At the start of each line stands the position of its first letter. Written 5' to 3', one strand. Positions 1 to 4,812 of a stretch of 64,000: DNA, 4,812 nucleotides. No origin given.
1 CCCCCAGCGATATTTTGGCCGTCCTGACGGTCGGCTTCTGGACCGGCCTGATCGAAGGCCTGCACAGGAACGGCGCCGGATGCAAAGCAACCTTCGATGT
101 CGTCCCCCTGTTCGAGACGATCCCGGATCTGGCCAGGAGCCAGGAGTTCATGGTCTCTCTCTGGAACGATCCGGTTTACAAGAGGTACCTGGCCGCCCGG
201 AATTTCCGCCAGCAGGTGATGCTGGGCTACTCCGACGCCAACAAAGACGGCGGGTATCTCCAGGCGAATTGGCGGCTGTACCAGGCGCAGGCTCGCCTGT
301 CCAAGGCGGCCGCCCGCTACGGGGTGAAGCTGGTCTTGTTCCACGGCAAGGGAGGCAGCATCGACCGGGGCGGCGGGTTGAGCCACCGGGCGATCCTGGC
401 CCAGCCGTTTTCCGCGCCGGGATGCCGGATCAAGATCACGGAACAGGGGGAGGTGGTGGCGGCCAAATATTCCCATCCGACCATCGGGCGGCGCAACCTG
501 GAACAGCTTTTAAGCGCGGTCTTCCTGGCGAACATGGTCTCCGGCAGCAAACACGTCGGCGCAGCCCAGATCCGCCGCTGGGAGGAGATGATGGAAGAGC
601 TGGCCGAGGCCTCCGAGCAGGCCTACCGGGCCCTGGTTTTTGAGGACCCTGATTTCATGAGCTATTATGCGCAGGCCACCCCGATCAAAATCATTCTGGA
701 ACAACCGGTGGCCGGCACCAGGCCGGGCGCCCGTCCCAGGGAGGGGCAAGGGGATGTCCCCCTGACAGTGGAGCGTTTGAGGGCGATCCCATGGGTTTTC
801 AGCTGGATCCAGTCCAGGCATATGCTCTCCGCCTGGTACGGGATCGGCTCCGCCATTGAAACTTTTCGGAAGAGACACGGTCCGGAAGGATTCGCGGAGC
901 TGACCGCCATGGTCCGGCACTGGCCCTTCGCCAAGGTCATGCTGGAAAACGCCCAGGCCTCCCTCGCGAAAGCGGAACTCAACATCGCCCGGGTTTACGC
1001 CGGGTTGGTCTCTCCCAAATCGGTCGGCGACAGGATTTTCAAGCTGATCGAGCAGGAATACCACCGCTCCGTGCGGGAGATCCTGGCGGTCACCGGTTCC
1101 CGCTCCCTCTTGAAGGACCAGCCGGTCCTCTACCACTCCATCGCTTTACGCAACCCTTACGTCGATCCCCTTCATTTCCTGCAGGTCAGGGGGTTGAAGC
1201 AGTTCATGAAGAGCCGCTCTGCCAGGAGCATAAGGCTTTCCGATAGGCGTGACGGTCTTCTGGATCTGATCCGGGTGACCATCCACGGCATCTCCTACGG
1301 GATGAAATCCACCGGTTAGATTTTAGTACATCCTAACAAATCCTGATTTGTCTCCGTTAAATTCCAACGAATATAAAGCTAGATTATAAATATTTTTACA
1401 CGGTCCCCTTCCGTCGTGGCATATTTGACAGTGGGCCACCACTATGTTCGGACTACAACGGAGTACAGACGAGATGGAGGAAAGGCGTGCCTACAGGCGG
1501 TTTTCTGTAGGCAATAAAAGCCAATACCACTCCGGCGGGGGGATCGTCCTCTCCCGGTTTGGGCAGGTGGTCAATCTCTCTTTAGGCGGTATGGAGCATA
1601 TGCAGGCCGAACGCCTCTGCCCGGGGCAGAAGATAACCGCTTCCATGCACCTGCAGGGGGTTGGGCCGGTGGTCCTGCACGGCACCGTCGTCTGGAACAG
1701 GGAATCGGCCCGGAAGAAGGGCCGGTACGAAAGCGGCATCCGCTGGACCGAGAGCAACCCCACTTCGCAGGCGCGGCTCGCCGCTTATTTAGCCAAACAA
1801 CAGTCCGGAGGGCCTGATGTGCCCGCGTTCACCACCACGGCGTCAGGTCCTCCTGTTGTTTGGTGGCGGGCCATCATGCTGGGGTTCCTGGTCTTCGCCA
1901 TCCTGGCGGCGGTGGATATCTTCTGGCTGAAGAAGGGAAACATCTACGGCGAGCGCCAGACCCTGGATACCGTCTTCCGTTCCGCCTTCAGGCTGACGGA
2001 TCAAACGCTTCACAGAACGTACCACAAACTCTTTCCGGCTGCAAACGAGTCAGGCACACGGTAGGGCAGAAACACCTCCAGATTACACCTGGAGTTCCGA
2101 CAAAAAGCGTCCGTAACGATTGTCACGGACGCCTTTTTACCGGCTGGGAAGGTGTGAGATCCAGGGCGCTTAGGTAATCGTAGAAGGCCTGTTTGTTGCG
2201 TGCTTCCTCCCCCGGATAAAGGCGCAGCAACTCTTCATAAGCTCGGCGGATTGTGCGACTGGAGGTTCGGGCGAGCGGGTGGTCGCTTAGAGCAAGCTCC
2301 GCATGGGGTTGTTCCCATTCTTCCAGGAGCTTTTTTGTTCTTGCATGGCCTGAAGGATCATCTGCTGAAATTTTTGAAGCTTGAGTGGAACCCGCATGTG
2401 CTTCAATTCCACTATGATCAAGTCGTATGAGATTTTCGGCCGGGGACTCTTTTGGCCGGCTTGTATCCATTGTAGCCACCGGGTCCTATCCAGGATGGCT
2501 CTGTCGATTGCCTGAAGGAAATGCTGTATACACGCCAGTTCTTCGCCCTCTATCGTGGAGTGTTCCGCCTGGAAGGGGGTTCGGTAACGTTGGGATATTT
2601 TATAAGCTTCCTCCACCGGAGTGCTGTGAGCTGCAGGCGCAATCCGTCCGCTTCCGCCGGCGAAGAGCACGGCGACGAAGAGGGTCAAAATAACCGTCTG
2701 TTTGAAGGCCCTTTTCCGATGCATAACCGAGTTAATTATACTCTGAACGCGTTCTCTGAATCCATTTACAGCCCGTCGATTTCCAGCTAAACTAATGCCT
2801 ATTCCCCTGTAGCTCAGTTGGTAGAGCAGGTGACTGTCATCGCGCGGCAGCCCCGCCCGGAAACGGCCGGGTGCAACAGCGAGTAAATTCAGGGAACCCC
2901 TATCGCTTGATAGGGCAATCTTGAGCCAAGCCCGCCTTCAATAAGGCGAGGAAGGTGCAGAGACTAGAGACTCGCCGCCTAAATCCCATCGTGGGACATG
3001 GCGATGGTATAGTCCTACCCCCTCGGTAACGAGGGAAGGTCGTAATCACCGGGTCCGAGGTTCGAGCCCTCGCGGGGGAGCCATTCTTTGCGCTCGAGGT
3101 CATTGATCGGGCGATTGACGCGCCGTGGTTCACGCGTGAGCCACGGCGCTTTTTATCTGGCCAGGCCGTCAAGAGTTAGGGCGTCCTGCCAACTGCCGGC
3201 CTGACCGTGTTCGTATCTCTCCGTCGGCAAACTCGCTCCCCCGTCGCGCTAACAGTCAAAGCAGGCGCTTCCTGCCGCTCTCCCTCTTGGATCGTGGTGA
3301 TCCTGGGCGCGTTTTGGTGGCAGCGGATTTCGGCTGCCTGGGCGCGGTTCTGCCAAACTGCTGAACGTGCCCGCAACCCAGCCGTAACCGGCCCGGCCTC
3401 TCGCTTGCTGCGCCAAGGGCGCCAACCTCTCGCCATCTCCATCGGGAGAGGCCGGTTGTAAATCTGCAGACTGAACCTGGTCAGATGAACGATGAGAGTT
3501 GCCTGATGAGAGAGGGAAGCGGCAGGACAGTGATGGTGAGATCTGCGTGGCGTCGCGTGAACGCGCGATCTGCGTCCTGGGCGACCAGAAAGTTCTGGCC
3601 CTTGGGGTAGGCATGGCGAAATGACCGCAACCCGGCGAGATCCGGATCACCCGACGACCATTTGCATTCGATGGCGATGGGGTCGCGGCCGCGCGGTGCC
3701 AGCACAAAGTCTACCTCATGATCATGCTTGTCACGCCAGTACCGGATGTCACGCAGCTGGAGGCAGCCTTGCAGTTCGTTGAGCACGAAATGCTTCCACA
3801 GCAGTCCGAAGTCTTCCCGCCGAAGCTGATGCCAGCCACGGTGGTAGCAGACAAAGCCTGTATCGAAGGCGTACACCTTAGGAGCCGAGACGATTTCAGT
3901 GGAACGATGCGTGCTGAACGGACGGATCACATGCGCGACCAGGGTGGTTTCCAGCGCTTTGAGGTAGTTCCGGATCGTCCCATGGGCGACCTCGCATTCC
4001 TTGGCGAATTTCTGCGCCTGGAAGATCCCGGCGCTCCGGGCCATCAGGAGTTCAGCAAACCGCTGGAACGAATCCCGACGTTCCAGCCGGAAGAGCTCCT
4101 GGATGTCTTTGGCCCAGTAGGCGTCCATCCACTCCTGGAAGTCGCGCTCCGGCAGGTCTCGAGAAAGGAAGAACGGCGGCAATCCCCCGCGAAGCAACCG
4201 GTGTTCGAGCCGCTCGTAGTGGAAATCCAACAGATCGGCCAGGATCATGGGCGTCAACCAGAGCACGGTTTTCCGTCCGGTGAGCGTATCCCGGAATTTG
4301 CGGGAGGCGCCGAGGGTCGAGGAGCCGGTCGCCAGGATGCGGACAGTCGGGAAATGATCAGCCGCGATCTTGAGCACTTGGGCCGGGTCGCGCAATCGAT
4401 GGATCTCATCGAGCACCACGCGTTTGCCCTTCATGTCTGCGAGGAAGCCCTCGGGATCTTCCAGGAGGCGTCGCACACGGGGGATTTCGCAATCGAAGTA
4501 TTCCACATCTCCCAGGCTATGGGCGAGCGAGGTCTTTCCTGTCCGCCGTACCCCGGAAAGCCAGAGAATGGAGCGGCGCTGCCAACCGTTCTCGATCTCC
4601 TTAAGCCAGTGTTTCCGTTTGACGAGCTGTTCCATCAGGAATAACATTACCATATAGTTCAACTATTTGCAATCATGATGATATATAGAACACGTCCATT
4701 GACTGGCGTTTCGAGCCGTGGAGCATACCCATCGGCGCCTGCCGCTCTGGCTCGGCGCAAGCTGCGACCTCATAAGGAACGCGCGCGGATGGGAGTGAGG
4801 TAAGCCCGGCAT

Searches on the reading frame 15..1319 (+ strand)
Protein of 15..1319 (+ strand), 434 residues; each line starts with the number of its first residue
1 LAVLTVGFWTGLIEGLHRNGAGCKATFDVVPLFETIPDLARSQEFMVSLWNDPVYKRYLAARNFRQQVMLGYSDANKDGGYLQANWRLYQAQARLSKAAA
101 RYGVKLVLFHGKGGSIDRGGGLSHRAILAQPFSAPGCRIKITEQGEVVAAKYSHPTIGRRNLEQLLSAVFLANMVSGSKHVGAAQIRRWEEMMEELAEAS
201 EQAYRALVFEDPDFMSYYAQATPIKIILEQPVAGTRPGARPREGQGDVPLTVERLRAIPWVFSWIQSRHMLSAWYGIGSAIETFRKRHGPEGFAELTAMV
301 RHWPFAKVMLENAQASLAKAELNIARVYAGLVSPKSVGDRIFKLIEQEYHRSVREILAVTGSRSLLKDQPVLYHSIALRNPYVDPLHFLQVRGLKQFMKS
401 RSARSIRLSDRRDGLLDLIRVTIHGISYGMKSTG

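Call 61: search_protein_families(library=pfam, proteins=[window:15-1319:+], max_evalue=0.0001)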
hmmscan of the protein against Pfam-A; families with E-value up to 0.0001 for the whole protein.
window:15-1319:+ (434 aa): 1 family
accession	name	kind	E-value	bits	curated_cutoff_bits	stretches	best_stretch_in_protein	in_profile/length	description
PF00311.23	PEPcase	-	1.2e-142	477.3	22.4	1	21-434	522-919/919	Phosphoenolpyruvate carboxylase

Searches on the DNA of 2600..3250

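Call 82: search_rna_families(source=window, start=2600, end=3250, threshold=evalue, max_evalue=1)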
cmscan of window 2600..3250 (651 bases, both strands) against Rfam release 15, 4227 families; matches with E-value up to 1: 2.
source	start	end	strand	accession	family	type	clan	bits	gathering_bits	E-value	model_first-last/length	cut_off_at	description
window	2828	3036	+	RF00028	Intron_gpI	Intron;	-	64.2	50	5.8e-16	1-253/253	no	Group I catalytic intron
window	3082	3157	+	RF02871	ncS54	Gene; sRNA;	-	20.3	43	0.048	1-79/79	no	Burkholderia sRNA 54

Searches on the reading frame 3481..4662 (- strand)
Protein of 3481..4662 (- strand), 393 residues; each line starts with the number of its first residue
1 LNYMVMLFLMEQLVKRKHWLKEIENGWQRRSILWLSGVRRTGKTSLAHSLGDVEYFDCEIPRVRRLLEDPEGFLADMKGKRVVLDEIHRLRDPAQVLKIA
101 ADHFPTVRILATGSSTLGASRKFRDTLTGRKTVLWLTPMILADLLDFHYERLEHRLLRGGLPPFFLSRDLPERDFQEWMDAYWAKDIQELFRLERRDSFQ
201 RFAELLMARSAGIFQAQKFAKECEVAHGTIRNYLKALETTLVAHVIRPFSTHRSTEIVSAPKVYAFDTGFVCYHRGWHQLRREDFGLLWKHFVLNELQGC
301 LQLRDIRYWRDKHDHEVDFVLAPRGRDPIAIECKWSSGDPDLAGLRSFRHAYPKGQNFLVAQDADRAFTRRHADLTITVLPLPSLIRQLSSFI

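Call 61: search_protein_families(library=pfam, proteins=[window:3481-4662:-], max_evalue=0.0001)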
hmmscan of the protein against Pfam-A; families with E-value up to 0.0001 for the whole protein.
window:3481-4662:- (393 aa): 2 families
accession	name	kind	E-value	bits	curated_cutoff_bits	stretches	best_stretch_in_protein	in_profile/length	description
PF13635.12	DUF4143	-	1.2e-30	106.8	28.1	1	185-336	2-160/160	Domain of unknown function (DUF4143)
PF13173.12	AAA_14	-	1.6e-18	67.4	27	1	30-143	2-127/129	AAA domain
